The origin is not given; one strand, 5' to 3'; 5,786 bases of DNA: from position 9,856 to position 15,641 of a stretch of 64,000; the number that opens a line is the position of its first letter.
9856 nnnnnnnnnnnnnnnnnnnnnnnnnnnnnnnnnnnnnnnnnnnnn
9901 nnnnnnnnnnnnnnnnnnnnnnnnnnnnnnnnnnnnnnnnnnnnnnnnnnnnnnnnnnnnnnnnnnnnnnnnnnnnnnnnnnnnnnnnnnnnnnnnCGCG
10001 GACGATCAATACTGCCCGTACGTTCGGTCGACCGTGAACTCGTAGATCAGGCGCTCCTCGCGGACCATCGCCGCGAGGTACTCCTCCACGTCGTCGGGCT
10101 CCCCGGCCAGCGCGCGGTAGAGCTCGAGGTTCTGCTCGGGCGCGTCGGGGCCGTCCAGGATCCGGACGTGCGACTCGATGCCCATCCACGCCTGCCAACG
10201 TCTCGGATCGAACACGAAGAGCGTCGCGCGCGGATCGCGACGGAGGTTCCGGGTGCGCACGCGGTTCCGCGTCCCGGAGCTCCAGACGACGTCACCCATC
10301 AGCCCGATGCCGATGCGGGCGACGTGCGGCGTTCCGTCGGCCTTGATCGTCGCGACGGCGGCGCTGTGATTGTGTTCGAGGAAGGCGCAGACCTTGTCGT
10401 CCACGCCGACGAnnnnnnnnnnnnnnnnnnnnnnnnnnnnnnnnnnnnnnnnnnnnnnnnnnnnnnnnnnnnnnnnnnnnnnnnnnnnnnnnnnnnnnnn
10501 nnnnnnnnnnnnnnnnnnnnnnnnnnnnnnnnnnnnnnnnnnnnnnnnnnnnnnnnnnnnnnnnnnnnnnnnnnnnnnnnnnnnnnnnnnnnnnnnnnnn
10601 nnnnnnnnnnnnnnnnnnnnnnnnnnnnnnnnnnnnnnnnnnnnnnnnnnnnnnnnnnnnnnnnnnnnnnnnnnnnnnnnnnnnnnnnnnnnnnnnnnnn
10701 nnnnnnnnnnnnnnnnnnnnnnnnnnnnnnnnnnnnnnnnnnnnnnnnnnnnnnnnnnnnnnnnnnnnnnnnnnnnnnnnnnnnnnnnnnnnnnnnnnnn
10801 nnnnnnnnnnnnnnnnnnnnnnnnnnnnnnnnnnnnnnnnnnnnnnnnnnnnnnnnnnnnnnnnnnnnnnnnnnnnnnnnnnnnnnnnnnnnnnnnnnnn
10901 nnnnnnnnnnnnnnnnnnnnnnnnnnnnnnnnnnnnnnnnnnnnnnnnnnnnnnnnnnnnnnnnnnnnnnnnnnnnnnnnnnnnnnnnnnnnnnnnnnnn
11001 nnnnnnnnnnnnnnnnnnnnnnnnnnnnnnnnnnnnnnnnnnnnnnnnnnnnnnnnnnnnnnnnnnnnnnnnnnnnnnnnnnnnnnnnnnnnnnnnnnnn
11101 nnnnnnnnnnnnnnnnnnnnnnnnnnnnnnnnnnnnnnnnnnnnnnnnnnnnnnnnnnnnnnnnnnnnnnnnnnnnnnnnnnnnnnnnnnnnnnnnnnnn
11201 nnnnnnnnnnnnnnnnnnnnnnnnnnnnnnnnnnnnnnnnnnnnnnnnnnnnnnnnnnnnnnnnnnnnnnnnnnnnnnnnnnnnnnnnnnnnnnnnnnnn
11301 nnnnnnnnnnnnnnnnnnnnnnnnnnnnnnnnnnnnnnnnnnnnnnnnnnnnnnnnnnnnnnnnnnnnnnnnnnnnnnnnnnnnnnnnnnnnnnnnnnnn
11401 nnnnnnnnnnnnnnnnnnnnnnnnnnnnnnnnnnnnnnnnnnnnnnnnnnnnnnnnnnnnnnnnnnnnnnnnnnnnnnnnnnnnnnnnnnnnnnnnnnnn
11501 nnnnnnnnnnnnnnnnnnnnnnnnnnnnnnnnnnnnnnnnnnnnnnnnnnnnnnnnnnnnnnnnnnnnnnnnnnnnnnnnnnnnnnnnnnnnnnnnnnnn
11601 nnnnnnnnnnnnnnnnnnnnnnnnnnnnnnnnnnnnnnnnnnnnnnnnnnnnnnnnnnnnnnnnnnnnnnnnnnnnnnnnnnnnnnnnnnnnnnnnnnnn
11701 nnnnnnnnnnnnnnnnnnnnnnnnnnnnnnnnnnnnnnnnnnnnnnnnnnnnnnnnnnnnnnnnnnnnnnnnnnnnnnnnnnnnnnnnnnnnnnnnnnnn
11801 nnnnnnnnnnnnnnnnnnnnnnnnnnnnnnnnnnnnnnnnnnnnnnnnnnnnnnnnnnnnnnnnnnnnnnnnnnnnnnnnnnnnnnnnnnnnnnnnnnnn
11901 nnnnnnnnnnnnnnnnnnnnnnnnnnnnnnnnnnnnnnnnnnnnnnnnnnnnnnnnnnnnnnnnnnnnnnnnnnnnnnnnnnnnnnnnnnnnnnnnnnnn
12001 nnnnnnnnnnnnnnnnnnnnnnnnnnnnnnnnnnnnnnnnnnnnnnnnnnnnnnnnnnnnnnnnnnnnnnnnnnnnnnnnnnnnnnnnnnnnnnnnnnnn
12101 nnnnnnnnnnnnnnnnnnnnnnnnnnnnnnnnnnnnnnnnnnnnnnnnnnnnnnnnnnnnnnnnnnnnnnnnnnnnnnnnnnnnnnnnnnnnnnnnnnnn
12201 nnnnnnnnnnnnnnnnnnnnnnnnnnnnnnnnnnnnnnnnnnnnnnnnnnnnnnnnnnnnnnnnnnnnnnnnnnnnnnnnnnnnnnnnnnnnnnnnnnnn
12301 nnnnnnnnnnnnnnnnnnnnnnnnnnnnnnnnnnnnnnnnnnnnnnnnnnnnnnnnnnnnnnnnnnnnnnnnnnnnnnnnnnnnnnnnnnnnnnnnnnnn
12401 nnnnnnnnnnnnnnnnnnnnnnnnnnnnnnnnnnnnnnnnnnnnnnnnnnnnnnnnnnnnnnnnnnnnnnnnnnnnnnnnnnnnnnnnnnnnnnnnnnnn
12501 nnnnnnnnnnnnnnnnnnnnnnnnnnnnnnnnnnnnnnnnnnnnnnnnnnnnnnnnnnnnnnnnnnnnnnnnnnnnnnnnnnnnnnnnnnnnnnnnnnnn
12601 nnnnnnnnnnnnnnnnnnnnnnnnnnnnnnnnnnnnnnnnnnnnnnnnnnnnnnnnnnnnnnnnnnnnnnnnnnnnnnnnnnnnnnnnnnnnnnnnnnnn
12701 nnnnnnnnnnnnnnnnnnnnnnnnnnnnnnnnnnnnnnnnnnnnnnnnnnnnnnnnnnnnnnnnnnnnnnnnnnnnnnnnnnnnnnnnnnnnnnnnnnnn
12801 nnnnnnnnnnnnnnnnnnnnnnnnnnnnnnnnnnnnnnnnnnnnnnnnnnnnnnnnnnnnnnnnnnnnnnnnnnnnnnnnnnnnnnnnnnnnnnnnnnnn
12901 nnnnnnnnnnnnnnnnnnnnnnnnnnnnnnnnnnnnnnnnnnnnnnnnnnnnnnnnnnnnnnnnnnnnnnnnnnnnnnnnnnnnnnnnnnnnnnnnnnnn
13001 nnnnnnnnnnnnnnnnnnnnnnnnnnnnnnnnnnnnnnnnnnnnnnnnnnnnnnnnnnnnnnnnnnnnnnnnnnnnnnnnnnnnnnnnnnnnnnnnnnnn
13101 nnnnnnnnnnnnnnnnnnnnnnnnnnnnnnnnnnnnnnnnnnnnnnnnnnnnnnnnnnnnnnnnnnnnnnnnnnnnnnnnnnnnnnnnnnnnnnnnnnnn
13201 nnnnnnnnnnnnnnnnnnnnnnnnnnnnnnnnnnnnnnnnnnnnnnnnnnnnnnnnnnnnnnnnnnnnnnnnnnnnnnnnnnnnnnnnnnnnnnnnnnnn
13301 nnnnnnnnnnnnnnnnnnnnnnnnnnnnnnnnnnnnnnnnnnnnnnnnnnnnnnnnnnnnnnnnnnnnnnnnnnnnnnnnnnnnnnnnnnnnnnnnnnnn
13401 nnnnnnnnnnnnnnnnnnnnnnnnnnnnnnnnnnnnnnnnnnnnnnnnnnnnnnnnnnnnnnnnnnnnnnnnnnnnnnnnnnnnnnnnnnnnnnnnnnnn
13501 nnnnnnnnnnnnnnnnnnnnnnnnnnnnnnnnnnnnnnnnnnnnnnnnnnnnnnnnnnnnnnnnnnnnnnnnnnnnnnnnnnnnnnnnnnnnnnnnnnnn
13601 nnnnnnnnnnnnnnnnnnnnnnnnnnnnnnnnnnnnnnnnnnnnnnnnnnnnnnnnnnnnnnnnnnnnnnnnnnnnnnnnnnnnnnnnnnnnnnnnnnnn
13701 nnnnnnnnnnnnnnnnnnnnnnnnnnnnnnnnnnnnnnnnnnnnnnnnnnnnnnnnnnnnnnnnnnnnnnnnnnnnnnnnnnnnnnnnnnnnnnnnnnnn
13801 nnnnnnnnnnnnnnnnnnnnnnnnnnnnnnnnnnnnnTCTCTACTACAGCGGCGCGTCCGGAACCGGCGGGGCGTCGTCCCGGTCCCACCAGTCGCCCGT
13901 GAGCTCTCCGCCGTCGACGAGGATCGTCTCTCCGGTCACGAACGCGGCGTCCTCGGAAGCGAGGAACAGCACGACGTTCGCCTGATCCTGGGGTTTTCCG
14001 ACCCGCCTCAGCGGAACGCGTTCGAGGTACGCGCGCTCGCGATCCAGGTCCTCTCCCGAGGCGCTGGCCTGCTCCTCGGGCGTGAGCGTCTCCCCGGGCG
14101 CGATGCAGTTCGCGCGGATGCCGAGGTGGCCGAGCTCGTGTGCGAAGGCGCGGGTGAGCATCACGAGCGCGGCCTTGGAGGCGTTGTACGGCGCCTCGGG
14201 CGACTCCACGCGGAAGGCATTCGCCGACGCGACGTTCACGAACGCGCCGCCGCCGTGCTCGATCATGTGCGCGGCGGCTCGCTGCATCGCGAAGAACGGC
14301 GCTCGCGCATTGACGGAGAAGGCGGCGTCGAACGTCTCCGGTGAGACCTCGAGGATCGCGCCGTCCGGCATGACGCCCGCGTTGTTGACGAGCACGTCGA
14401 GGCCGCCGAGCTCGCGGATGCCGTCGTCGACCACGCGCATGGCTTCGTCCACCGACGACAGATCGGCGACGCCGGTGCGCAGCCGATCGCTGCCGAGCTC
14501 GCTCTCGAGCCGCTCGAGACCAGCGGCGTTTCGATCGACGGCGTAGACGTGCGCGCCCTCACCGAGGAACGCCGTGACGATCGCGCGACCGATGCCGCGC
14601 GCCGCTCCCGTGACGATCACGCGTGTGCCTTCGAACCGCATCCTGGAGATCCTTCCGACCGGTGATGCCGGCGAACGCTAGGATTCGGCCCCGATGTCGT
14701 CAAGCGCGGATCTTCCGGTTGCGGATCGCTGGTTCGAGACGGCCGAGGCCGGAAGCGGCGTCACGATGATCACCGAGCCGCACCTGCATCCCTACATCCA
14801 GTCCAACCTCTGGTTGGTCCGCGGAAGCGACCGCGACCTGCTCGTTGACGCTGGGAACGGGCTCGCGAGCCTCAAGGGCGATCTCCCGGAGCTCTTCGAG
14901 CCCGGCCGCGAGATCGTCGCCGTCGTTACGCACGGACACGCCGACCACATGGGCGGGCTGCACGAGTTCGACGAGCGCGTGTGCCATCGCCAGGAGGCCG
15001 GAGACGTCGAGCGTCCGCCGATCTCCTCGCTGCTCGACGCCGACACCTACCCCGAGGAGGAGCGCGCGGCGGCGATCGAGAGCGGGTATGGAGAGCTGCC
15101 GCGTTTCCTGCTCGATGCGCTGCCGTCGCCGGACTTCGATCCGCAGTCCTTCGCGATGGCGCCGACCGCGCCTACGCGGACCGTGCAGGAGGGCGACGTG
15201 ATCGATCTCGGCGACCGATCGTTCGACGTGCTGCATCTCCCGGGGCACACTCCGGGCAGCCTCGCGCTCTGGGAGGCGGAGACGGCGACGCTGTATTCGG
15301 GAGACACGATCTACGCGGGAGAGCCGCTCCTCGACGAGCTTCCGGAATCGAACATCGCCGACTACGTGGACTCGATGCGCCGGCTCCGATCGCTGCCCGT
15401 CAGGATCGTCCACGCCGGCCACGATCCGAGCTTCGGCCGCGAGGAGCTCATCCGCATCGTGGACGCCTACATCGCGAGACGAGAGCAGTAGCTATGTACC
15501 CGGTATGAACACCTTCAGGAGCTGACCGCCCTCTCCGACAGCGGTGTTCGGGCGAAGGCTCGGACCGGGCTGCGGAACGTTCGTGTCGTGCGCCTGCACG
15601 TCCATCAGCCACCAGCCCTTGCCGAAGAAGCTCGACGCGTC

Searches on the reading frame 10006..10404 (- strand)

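Call 30: search_protein_families(library=pfam, proteins=[window:10006-10404:-], max_evalue=0.0001)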
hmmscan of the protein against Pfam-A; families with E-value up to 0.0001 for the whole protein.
window:10006-10404:- (132 aa): 1 family
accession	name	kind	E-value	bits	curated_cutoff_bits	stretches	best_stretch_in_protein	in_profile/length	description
PF01243.27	PNPOx_N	-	1.4e-11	45.2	28.1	1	1-129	1-117/120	Pyridoxamine 5'-phosphate oxidase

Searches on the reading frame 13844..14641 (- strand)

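Call 31: search_protein_families(library=pfam, proteins=[window:13844-14641:-], max_evalue=0.0001)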
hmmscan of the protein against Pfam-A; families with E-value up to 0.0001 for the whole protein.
window:13844-14641:- (265 aa): 4 families
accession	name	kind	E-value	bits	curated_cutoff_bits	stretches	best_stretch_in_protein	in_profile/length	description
PF13561.12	adh_short_C2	-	2.4e-58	198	27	1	12-245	1-234/236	Enoyl-(Acyl carrier protein) reductase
PF00106.31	adh_short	-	2.1e-48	164.9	26.6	1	8-194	3-191/195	short chain dehydrogenase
PF08659.16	KR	-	2.7e-05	24.6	22.6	1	8-181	3-174/180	KR domain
PF01370.27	Epimerase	-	4.1e-05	23.5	20.9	0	8-171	1-161/240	NAD dependent epimerase/dehydratase family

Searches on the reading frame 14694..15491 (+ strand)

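Call 31: search_protein_families(library=pfam, proteins=[window:14694-15491:+], max_evalue=0.0001)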
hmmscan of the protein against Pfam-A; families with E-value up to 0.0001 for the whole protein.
window:14694-15491:+ (265 aa): 2 families
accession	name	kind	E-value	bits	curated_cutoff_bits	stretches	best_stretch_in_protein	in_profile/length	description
PF00753.33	Lactamase_B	-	1.7e-22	80.7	22.7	1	36-243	5-196/196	Metallo-beta-lactamase superfamily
PF12706.13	Lactamase_B_2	-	9e-05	22.6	27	0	48-97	2-53/200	Beta-lactamase superfamily domain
